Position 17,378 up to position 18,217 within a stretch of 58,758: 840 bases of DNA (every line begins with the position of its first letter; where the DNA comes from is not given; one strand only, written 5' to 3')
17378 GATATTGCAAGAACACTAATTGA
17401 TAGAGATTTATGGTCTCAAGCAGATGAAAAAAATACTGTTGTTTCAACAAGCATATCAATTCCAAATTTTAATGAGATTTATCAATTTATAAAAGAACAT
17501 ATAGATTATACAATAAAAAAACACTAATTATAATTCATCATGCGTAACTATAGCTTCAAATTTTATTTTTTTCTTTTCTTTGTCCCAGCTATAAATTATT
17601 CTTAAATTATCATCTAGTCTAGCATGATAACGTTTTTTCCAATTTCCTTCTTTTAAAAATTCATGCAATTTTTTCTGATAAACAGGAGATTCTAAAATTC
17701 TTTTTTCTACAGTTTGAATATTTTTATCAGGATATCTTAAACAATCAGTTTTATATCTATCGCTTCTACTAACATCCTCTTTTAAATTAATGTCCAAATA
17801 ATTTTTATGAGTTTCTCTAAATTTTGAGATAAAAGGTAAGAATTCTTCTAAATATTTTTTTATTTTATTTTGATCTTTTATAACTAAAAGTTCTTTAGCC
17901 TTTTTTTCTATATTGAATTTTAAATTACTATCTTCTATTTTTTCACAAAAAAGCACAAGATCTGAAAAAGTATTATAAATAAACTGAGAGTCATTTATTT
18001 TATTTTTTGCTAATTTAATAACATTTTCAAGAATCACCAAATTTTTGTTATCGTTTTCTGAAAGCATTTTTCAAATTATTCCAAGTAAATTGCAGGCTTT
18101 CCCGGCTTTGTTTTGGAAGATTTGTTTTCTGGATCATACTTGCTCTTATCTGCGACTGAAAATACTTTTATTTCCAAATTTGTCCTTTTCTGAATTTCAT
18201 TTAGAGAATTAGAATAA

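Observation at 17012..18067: Duplicated tail-to-tail gene pair: RelE-like fusion protein facing an orphan protein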

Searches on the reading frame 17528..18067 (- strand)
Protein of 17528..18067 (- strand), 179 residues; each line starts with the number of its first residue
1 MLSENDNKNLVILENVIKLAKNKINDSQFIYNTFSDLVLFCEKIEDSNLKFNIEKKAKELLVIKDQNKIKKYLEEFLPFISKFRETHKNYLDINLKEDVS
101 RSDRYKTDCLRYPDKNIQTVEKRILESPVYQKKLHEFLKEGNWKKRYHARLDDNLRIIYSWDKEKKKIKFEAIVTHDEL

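Call 3: search_protein_families(library=pfam, proteins=[window:17528-18067:-], max_evalue=1)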
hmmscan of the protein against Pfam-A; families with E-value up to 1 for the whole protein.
window:17528-18067:- (179 aa): 3 families
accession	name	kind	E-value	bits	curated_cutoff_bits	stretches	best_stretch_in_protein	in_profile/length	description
PF14790.11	THDPS_N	-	0.026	14.7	25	1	34-122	50-142/167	Tetrahydrodipicolinate N-succinyltransferase N-terminal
PF17898.6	GerD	-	0.057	13.8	29.5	1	116-148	45-77/114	Spore germination GerD central core domain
PF24984.1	HEAT_EF3_GNC1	-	0.16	12.8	27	0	6-48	37-79/91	Elongation factor 3/GNC1 HEAT repeat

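Call 4: search_protein_families(library=ncbifam, proteins=[window:17528-18067:-], max_evalue=1)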
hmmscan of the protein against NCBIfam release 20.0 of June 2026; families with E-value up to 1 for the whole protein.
window:17528-18067:- (179 aa): 0 families

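Call 8: find_homologous_proteins(query=window:17528-18067:-)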
Query window:17528-18067:- (179 aa): 5 proteins with E <= 0.001 among 133 candidates.
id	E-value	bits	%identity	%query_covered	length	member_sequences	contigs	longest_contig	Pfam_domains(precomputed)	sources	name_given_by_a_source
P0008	6.6e-109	379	100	100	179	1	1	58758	-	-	-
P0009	9.2e-73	262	74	100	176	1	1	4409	-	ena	-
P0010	6.4e-67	243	67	100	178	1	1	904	-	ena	-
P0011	7.5e-55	203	60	100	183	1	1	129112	-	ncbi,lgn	-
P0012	2.0e-42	163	52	100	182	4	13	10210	-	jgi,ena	-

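Call 12: find_encoding_contigs(protein=P0012, flank=5000, max_places=4)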
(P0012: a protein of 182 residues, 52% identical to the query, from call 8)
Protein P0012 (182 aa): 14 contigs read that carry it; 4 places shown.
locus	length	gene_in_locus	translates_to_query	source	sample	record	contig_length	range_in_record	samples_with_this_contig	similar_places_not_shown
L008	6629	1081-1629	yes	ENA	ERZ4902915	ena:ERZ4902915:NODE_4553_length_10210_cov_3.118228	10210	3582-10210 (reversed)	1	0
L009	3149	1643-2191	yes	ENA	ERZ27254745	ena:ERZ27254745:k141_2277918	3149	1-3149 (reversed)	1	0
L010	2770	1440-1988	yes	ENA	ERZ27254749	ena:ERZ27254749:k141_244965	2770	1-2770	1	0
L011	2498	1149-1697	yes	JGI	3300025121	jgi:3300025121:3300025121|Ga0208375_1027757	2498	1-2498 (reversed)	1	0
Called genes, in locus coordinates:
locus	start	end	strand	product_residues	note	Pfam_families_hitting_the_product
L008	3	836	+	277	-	?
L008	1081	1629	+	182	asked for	-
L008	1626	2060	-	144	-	-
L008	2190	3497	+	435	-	PF05345:He_PIG (weak), PF13620:CarboxypepD_reg (weak)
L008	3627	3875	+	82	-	-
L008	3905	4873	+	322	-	PF21068:ATPgraspMvdD, PF08443:RimK (weak)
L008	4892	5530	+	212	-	PF04187:Cofac_haem_bdg (faint)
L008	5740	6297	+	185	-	-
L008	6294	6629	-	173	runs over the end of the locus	-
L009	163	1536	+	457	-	PF05345:He_PIG (weak), PF13620:CarboxypepD_reg (weak)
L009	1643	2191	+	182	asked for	-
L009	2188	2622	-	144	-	-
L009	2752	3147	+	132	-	?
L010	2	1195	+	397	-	?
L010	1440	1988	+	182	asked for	-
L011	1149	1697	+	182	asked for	-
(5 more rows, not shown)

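Call 21: search_solved_structures(query=A1, max_evalue=10, show_alignments=3)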
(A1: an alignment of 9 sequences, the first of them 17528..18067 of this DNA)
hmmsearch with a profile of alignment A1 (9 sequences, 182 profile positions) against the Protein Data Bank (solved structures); distinct sequences matched with E-value up to 10: 10.
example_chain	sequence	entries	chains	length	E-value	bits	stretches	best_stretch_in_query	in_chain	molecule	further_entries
1xkp_A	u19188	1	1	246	0.042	17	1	10-108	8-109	putative membrane-bound Yop targeting protein YopN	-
6k9n_A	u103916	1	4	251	0.057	16.6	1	2-82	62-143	Ubiquitin thioesterase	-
6k9p_B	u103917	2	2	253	0.058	16.5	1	2-82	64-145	Ubiquitin thioesterase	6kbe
9vkd_A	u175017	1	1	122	0.16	15.1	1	11-76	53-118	De novo designed zinc hydrolase 2-8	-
7f76_A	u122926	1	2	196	0.7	13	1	81-145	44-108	FMN-dependent NADPH-quinone reductase (azoR)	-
4n71_A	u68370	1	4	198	1.1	12.3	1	101-150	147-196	Predicted HD phosphohydrolase PhnZ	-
4mlm_A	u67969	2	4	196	1.4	12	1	101-150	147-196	Predicted HD phosphohydrolase PhnZ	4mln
8tm0_A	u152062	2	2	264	1.5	12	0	130-170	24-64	NKG2-D type II integral membrane protein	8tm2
6l8e_E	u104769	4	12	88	1.6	11.9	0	3-23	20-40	YoeB toxin | YoeB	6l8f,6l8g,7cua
8fbk_A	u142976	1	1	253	1.7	11.7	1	5-86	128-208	KWOCA_65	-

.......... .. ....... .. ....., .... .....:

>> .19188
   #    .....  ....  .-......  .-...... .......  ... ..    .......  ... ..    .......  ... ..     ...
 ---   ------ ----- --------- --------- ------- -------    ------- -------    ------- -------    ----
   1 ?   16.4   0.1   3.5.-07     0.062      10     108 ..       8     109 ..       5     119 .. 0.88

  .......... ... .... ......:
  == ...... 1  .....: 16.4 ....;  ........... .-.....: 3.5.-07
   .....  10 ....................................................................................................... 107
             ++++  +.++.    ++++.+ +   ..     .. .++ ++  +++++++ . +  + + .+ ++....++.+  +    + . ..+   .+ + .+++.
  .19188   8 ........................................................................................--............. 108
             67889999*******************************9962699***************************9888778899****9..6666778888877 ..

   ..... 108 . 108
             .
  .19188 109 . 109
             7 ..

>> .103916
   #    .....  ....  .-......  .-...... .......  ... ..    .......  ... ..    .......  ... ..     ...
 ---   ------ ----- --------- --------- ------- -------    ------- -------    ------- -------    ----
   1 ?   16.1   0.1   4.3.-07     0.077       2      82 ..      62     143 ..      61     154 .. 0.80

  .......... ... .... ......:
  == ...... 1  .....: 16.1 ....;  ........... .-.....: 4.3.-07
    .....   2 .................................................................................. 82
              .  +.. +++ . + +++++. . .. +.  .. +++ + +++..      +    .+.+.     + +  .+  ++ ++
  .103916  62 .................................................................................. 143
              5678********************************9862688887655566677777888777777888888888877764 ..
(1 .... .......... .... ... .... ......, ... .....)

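Call 28: predict_structure(alignment_id=A1)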
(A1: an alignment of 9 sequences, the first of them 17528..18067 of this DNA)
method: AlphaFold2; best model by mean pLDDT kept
length: 179 residues; sequences in the alignment: 9
mean_pLDDT: 84.9   pTM: 0.52
mean pLDDT of the five models: 84.9, 84.1, 83.8, 82.8, 82.2
residues with pLDDT >= 90: 51; 70-90: 109; 50-70: 19; < 50: 0
segments of 3 or more residues with pLDDT < 50: none
pLDDT, mean of each block of 10 residues (from residue 1): 80 90 89 91 87 89 87 86 69 73 94 89 81 73 87 90 86 86
secondary structure, 60 per line:
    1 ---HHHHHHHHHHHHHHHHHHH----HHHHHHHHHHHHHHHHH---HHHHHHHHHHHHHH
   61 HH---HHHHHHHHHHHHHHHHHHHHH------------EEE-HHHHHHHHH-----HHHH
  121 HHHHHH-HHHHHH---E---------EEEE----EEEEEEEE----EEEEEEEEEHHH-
elements in order: H4-22 H27-43 H47-62 H66-86 E99-101 H103-111 H117-126 H128-133 E147-150 E155-162 E167-175

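Call 32: fold_search(model_id=the predicted structure, library=pdb)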
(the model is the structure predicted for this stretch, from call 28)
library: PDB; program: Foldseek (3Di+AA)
matches with E <= 10: 350; with E <= 0.001: 3
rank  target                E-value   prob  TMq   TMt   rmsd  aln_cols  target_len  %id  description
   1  1z8m_MODEL_1_A        4.9e-04  1.00  0.27  0.49   5.6        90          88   11  Solution structure of the conserved hypothtical protein HP0894 from Helicobacter pylori (released 2005-11-01)
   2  4mmg_A                8.5e-04  1.00  0.34  0.63   4.3        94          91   17  crystal structure of YafQ mutant H87Q from E.coli (released 2014-06-25)
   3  4mmj                  9.0e-04  1.00  0.34  0.62   4.0        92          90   15  crystal structure of YafQ from E.coli strain BL21(DE3) (released 2014-06-25)
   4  3g5o_C                1.0e-03  1.00  0.34  0.63   3.1        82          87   15  The crystal structure of the toxin-antitoxin complex RelBE2 (Rv2865-2866) from Mycobacterium tuberculosis (released 2009-04-14)
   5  4mmg_B                1.1e-03  1.00  0.35  0.65   3.7        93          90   16  crystal structure of YafQ mutant H87Q from E.coli (released 2014-06-25)
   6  9lew_B                1.5e-03  1.00  0.36  0.67   3.2        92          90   15  The crystal structure of DinJ-YafQ complex from Vibrio cholerae (released 2025-07-30)
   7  9g12_B                1.9e-03  1.00  0.33  0.64   3.3        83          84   19  Mycobacterium tuberculosis RelBE1 toxin-antitoxin system; rv1247c (relB1 antitoxin), rv1246c (relE1 toxin) (released 2025-12-17)
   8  7v6w_F                2.2e-03  1.00  0.33  0.62   3.9        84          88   20  Crystal structure of heterohexameric Sa2YoeB-Sa2YefM complex bound to 26bp-DNA (released 2021-12-15)
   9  9g12_A                2.7e-03  1.00  0.35  0.65   3.0        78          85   17  Mycobacterium tuberculosis RelBE1 toxin-antitoxin system; rv1247c (relB1 antitoxin), rv1246c (relE1 toxin) (released 2025-12-17)
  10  7v5y_E                2.7e-03  1.00  0.34  0.62   4.1        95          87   19  Crystal structure of hexameric complex of Sa2YoeB-Sa2YefM toxin-antitoxin from Staphylococcus aureus (released 2021-12-15)
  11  8a0x_D                3.2e-03  1.00  0.32  0.49   4.1        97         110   15  Crystal structure of the HigB2-HigA2 tetramer in complex with operator DNA (released 2023-05-03)
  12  4ls4_A                3.4e-03  1.00  0.35  0.65   3.4        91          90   14  Crystal structure of L66S mutant toxin from Helicobacter pylori (released 2014-02-05)
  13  4lsy_A                4.4e-03  1.00  0.34  0.64   3.5        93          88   13  Crystal structure of copper-bound L66S mutant toxin from Helicobacter pylori (released 2014-02-05)
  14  3g5o_B                4.4e-03  1.00  0.33  0.65   3.4        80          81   14  The crystal structure of the toxin-antitoxin complex RelBE2 (Rv2865-2866) from Mycobacterium tuberculosis (released 2009-04-14)
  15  7v6w_E                5.2e-03  1.00  0.33  0.59   4.0        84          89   19  Crystal structure of heterohexameric Sa2YoeB-Sa2YefM complex bound to 26bp-DNA (released 2021-12-15)
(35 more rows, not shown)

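Call 35: search_protein_representatives(alignment_id=A1)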
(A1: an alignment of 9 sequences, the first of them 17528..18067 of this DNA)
Query: 9 sequences, 182 profile positions. Proteins with E-value up to 0.001 (for the whole library): 109; up to 1e-10: 67; up to 1e-30: 11. The best 109 are listed.
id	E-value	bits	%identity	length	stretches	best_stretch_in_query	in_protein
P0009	9.9e-73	260.2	-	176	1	1-181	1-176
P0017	4.2e-64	232.1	-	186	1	1-182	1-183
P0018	5.4e-64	231.7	-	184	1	1-182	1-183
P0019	1.4e-51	191.3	-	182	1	1-182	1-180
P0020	3.6e-46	173.7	-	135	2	120-182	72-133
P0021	2.6e-43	164.4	-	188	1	1-182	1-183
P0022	1.8e-42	161.6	-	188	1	1-182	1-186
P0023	5.9e-40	153.4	-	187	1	1-182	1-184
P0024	6.1e-38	146.8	-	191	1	1-182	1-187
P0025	3.2e-34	134.7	-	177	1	9-182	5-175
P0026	3.0e-32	128.3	-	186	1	4-182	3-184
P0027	3.5e-30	121.6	-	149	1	1-119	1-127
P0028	3.7e-30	121.5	-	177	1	3-181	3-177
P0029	4.1e-30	121.4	-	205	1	3-182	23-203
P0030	1.4e-29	119.6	-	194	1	6-181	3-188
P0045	5.2e-22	94.9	-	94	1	90-181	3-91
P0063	3.1e-16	76.1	-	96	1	100-181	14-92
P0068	9.9e-15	71.2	-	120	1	91-182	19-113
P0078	1.4e-11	60.9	-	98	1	96-182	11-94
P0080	2.4e-11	60.2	-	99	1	97-181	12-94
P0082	7.4e-11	58.6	-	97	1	96-181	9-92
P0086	5.4e-10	55.8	-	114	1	104-181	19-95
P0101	7.5e-08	48.8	-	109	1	95-181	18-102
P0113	6.7e-06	42.4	-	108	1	98-181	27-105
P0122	3.4e-04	36.9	-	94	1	96-174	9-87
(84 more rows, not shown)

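Call 36: search_protein_families(library=pfam, proteins=[P0045, P0063, P0078, P0080, P0082, P0101, P0113, P0122, P0068, P0086], max_evalue=1)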
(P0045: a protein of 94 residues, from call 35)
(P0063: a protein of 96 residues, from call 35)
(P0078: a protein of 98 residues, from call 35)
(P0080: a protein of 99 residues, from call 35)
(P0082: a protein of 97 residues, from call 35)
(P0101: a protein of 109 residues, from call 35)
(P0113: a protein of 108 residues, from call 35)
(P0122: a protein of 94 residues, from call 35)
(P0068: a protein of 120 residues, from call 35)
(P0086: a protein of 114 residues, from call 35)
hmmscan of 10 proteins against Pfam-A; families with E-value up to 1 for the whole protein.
P0045 (94 aa): 1 family
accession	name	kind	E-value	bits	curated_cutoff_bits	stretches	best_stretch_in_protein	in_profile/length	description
PF16926.10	HisKA_4TM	-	0.021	15.1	22.6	1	18-65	76-125/130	Archaeal 4TM region of histidine kinase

P0063 (96 aa): 6 families
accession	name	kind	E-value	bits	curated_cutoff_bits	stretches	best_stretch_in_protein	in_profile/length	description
PF05016.21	ParE_toxin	-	0.0053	17.7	23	1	22-87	26-83/89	ParE toxin of type II toxin-antitoxin system, parDE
PF15738.11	YafQ_toxin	-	0.0088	16.7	30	1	10-91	5-85/88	Bacterial toxin of type II toxin-antitoxin system, YafQ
PF06769.20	YoeB_toxin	-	0.018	15.5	27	1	13-84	4-74/80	YoeB-like toxin of bacterial type II toxin-antitoxin system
PF09827.14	CRISPR_Cas2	-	0.11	13.1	23.8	0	14-43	36-65/74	CRISPR associated protein Cas2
PF02822.19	Antistasin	-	0.14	13.1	21.2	1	6-22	2-18/26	Antistasin family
PF09889.16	DUF2116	-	0.34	11.3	26.8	1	2-28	12-38/59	Probable treble clef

P0078 (98 aa): 2 families
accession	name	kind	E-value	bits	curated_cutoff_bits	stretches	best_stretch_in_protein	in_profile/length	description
PF00125.30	Histone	-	0.082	13.6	26.4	1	12-46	25-59/122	Core histone H2A/H2B/H3/H4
PF01524.22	Gemini_V2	-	0.18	12.4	21.2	1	12-37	47-72/78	Geminivirus V2 protein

P0080 (99 aa): 1 family
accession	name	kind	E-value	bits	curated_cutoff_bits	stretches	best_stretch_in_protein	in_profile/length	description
PF09907.15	HigB_toxin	-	0.0051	17.5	27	1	69-96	46-73/74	HigB_toxin, RelE-like toxic component of a toxin-antitoxin system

P0082 (97 aa): 4 families
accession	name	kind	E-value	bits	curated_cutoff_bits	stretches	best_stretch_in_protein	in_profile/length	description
PF06769.20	YoeB_toxin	-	0.0082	16.6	27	1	18-79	17-71/80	YoeB-like toxin of bacterial type II toxin-antitoxin system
PF05973.20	Gp49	-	0.028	14.9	23.9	1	36-84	21-68/90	Phage derived protein Gp49-like (DUF891)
PF05016.21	ParE_toxin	-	0.059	14.4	23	1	23-83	24-80/89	ParE toxin of type II toxin-antitoxin system, parDE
PF15738.11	YafQ_toxin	-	0.13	13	30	1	10-91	2-85/88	Bacterial toxin of type II toxin-antitoxin system, YafQ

P0101 (109 aa): 1 family
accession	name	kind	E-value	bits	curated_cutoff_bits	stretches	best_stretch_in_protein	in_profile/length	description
PF09989.15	DUF2229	-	0.02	15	29.4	1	7-83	131-208/218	CoA enzyme activase uncharacterised domain (DUF2229)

P0113 (108 aa): 3 families
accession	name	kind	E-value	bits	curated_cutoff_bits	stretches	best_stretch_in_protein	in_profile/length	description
PF15738.11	YafQ_toxin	-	0.021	15.5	30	1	30-106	6-87/88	Bacterial toxin of type II toxin-antitoxin system, YafQ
PF06769.20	YoeB_toxin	-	0.068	13.6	27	1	39-99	19-76/80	YoeB-like toxin of bacterial type II toxin-antitoxin system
PF17900.6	Peptidase_M1_N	-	0.12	12.9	25.8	1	34-89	51-106/186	Peptidase M1 N-terminal domain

P0122 (94 aa): 0 families

P0068 (120 aa): 0 families

P0086 (114 aa): 0 families

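Call 40: find_related_loci(query=A3, collection=genome_contigs, flank=4000)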
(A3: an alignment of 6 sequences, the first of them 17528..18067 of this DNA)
Query A3 (179 aa) in genome_contigs; peptide patterns used: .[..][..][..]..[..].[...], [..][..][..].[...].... (x = any residue, [..] = any of these).
282 stretches matched a pattern; 2 encode a relative of the query (tblastn E <= 1e-3); 2 distinct loci.
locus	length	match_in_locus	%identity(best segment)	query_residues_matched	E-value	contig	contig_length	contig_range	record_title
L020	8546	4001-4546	60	1-179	4e-62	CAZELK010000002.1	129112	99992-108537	MAG TPA_asm: Candidatus Woesearchaeota archaeon isolate binchicken_co251_306 genome assembly, contig: NODE_218_length_12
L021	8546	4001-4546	32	1-179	8e-28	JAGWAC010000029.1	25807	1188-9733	Candidatus Woesearchaeota archaeon isolate RIFCSPHIGHO2_02_FULL_29_19 rifcsphigho2_02_scaffold_11657, whole genome shotg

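Call 50: find_related_loci(query=A4, collection=metagenome_contigs, flank=3000)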
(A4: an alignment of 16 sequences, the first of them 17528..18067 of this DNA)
Query A4 (179 aa) in metagenome_contigs; peptide patterns used: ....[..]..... (x = any residue, [..] = any of these).
21 stretches matched a pattern; 7 encode a relative of the query (tblastn E <= 1e-3); 7 distinct loci.
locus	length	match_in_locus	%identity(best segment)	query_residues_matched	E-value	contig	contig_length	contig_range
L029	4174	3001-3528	54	4-179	7e-49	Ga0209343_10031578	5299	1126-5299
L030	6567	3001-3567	37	1-179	3e-28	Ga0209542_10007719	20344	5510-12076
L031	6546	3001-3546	32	1-179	2e-27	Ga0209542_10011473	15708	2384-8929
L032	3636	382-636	41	95-179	7e-16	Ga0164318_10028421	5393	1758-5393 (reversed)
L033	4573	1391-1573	48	121-179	1e-11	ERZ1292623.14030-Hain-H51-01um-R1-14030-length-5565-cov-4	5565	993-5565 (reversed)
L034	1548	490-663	48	124-179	2e-9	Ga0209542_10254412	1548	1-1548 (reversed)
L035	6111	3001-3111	46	143-179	3e-6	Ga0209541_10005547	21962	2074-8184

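Call 82: search_protein_families(library=padloc, proteins=[window:17528-18067:-, L029:3537-3971:-], max_evalue=0.1)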
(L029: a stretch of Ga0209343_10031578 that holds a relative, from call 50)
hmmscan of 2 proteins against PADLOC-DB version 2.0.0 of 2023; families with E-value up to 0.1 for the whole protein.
window:17528-18067:- (179 aa): 0 families

L029:3537-3971:- (144 aa): 0 families

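Call 83: search_protein_families(library=phrogs, proteins=[window:17528-18067:-, L029:3537-3971:-], max_evalue=0.1)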
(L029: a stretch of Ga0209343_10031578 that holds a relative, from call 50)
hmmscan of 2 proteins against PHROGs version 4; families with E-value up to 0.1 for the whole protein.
window:17528-18067:- (179 aa): 1 family
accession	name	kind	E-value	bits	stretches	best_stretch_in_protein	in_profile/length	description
phrog_1213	-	moron, auxiliary metabolic gene and host takeover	0.00077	21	1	123-178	33-85/88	RelE-like toxin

L029:3537-3971:- (144 aa): 0 families

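Call 85: find_related_loci(query=A4, collection=viral_contigs, flank=4000)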
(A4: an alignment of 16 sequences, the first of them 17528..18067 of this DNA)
Query A4 (179 aa) in viral_contigs; peptide patterns used: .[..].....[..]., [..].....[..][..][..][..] (x = any residue, [..] = any of these).
135 stretches matched a pattern, but none encodes a relative of the query by tblastn (E <= 1e-3).
